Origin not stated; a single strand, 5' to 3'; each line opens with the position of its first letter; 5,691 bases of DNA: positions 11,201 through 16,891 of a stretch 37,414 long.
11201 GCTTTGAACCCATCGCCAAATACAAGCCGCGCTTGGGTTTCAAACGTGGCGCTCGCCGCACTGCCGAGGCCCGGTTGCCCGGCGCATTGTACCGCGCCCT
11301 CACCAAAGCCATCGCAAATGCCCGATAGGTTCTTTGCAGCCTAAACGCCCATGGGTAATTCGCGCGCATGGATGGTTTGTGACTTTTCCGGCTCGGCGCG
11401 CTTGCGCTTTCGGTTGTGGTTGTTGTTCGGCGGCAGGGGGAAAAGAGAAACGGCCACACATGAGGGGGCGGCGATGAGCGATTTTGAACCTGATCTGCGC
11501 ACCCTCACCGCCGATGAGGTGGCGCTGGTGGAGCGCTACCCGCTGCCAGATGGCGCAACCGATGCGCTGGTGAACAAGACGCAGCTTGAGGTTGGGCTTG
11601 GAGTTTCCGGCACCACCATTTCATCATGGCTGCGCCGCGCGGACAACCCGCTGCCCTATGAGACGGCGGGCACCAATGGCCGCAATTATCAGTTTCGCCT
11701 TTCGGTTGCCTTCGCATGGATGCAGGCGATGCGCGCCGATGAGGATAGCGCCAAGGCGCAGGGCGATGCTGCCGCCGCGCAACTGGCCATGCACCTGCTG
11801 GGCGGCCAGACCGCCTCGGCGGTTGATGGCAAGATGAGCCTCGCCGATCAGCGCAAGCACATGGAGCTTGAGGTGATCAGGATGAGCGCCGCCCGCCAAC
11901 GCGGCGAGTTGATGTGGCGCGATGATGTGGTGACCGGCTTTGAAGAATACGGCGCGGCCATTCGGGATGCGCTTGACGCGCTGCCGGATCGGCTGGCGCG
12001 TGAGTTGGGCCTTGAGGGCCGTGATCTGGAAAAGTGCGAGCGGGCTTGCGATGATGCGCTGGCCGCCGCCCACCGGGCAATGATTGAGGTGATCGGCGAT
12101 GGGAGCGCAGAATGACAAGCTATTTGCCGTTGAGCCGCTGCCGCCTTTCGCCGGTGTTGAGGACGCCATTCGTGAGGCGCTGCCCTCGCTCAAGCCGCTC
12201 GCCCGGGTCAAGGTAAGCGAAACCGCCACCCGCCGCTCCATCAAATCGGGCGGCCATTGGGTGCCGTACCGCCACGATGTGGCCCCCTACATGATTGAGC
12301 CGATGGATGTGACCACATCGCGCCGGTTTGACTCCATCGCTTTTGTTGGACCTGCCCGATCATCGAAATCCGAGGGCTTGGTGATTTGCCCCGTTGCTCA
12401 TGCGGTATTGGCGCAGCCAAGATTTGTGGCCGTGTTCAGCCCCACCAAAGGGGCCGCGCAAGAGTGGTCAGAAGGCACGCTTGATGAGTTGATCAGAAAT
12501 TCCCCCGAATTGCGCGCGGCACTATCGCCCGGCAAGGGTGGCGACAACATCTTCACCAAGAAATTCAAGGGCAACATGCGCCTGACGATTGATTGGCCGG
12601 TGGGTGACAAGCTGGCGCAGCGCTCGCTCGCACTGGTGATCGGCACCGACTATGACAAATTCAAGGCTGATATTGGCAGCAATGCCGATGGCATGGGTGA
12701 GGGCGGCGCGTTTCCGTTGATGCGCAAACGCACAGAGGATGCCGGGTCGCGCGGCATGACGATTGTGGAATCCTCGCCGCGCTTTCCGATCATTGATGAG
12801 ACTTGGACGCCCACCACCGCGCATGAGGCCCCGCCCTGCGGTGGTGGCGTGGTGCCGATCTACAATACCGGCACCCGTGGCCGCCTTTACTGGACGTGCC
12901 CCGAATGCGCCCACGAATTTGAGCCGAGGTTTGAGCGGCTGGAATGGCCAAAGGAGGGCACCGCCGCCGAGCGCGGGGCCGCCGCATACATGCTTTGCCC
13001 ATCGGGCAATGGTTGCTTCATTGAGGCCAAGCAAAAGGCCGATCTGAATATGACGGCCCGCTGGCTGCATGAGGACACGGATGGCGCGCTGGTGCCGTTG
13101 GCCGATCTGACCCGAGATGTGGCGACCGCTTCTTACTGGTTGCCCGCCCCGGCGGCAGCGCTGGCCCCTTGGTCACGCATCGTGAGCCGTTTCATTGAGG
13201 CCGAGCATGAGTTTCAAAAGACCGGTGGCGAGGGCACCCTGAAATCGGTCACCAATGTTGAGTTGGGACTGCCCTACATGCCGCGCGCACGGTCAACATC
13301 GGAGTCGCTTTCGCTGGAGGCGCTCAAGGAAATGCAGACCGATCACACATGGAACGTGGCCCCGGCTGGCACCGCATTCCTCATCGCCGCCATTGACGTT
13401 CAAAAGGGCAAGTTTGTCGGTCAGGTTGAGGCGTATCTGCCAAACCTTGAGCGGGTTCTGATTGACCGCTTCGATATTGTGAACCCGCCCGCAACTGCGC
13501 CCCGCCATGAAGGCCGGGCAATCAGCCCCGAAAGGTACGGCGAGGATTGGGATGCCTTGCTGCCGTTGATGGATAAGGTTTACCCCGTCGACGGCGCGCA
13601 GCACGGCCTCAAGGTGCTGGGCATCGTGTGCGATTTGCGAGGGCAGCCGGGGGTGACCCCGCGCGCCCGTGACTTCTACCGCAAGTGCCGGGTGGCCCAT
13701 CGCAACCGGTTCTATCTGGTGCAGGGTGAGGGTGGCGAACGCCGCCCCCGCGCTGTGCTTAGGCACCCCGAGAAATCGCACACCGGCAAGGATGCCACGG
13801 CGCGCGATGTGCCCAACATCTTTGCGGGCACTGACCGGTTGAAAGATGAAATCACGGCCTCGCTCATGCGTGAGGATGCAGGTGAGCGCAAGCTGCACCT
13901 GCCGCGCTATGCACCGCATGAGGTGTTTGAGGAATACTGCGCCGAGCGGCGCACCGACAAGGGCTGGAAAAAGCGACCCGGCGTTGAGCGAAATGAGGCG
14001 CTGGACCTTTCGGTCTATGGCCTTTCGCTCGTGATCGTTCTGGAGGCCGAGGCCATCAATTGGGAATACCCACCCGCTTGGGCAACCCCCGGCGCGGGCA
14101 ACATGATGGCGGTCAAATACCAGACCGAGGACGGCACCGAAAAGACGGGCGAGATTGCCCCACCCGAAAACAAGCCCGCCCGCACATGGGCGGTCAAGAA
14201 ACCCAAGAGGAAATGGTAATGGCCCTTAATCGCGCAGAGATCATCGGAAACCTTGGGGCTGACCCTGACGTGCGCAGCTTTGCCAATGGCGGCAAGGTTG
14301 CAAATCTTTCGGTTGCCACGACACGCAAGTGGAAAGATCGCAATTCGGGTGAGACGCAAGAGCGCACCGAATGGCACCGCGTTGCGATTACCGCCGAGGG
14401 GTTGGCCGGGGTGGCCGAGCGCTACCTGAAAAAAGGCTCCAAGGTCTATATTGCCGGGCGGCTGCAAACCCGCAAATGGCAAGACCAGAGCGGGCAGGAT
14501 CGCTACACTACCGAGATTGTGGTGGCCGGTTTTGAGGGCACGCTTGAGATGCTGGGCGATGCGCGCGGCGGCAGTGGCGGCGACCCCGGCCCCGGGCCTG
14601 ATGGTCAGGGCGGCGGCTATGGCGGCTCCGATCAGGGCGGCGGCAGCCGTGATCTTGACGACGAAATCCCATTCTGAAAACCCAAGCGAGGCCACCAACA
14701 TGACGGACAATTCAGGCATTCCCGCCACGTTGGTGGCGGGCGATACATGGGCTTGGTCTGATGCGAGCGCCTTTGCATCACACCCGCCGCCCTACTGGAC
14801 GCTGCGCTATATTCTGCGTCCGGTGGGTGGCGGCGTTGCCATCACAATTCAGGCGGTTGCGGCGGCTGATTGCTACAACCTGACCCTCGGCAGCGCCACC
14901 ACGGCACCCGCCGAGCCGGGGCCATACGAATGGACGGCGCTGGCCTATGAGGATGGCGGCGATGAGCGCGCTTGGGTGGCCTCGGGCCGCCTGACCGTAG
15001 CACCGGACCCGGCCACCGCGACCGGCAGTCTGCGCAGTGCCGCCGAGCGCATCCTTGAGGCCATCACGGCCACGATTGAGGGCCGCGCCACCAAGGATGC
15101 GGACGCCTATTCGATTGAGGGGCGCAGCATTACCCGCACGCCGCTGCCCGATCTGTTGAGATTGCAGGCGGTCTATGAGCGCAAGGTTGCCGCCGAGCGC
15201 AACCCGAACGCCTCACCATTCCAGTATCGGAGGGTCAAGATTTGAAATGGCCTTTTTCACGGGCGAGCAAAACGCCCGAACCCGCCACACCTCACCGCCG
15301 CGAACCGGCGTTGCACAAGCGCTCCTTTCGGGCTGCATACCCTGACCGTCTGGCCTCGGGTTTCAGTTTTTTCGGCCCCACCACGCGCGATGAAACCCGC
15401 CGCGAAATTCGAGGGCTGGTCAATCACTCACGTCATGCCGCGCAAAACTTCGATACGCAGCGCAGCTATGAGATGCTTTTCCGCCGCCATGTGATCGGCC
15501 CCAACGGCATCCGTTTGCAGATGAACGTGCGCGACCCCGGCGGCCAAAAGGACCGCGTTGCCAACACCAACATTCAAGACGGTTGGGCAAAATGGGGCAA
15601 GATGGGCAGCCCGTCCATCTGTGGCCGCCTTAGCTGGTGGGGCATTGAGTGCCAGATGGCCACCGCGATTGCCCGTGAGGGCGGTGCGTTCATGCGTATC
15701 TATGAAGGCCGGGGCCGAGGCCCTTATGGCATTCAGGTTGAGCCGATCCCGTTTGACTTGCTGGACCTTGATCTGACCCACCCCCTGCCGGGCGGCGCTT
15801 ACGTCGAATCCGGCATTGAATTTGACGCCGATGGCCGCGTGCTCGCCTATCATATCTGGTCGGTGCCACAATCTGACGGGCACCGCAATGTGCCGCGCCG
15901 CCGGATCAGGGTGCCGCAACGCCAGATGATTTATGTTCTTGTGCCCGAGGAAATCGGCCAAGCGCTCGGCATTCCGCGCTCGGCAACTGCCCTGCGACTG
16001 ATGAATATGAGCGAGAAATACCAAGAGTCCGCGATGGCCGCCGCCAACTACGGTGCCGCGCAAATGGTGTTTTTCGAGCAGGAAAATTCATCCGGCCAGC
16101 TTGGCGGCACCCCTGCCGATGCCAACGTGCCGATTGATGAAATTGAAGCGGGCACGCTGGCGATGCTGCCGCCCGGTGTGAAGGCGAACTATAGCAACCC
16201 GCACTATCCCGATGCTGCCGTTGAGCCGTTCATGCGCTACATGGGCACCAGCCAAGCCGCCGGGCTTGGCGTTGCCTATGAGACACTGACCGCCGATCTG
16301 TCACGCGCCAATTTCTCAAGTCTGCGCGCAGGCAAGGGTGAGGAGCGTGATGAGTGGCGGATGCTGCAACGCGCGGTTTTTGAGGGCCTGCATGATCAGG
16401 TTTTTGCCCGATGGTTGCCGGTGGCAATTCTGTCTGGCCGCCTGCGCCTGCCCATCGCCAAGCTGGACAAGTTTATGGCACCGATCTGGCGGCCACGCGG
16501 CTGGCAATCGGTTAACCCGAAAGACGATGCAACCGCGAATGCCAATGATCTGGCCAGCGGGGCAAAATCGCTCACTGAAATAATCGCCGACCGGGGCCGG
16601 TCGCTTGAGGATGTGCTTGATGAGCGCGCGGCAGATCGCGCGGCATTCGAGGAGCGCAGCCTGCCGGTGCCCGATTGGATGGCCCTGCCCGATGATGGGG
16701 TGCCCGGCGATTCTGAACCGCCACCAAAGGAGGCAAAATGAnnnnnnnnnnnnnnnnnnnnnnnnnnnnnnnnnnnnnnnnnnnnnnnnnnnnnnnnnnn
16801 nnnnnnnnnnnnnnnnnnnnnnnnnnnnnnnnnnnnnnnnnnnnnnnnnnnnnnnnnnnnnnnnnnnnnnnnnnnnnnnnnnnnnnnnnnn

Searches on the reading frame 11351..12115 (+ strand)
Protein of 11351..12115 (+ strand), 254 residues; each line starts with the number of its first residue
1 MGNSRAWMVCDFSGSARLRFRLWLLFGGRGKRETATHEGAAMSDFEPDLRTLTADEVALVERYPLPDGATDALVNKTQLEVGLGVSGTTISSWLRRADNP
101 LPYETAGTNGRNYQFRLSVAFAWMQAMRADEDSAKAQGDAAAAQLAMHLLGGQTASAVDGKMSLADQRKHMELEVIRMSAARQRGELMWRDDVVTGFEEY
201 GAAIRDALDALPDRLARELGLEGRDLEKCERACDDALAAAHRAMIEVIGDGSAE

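Call 64: search_protein_families(library=phrogs, proteins=[window:11351-12115:+], max_evalue=0.001)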
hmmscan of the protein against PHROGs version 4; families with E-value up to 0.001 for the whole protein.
window:11351-12115:+ (254 aa): 2 families
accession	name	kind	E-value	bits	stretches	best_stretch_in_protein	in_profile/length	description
phrog_141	-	head and packaging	1.3e-22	81.1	1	61-248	3-165/183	terminase small subunit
phrog_57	-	head and packaging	1.7e-13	51.9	1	71-247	10-176/199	terminase small subunit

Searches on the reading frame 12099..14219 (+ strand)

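Call 64: search_protein_families(library=phrogs, proteins=[window:12099-14219:+], max_evalue=0.001)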
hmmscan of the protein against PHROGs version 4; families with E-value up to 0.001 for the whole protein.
window:12099-14219:+ (706 aa): 6 families
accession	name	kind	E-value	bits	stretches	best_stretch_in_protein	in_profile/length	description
phrog_15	-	head and packaging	1.3e-153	515.1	1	17-698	335-961/1330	terminase large subunit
phrog_15657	-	unknown function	6.7e-23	82.4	1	344-583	28-229/230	-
phrog_12089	-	unknown function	1.7e-19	71.3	1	510-692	4-187/208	-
phrog_23163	-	unknown function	6.8e-16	59.1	1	22-138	9-127/130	-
phrog_33134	-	head and packaging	3.7e-12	47.7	1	288-400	14-126/132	terminase large subunit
phrog_20035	-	unknown function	1.4e-05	26.2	1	17-83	2-70/76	-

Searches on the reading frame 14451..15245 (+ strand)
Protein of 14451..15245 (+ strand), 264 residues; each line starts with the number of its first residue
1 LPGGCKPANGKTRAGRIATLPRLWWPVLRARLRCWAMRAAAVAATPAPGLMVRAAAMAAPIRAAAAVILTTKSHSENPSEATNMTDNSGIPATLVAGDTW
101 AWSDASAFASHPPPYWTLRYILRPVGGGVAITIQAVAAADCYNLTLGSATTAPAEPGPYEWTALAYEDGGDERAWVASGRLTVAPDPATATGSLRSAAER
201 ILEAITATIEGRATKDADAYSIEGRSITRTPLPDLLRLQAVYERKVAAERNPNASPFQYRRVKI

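Call 64: search_protein_families(library=phrogs, proteins=[window:14451-15245:+], max_evalue=0.001)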
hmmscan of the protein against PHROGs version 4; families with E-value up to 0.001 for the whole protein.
window:14451-15245:+ (264 aa): 1 family
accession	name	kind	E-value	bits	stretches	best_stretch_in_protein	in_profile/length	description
phrog_5774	-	connector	5.1e-38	131.4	1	90-252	3-159/177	head-tail joining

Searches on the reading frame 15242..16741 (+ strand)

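Call 64: search_protein_families(library=phrogs, proteins=[window:15242-16741:+], max_evalue=0.001)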
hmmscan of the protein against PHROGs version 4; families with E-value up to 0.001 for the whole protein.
window:15242-16741:+ (499 aa): 2 families
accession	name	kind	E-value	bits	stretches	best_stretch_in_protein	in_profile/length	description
phrog_21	-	head and packaging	7.2e-71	240.4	1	29-486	42-514/1362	portal protein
phrog_537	-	head and packaging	5.5e-32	111.8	1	298-483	25-213/233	portal protein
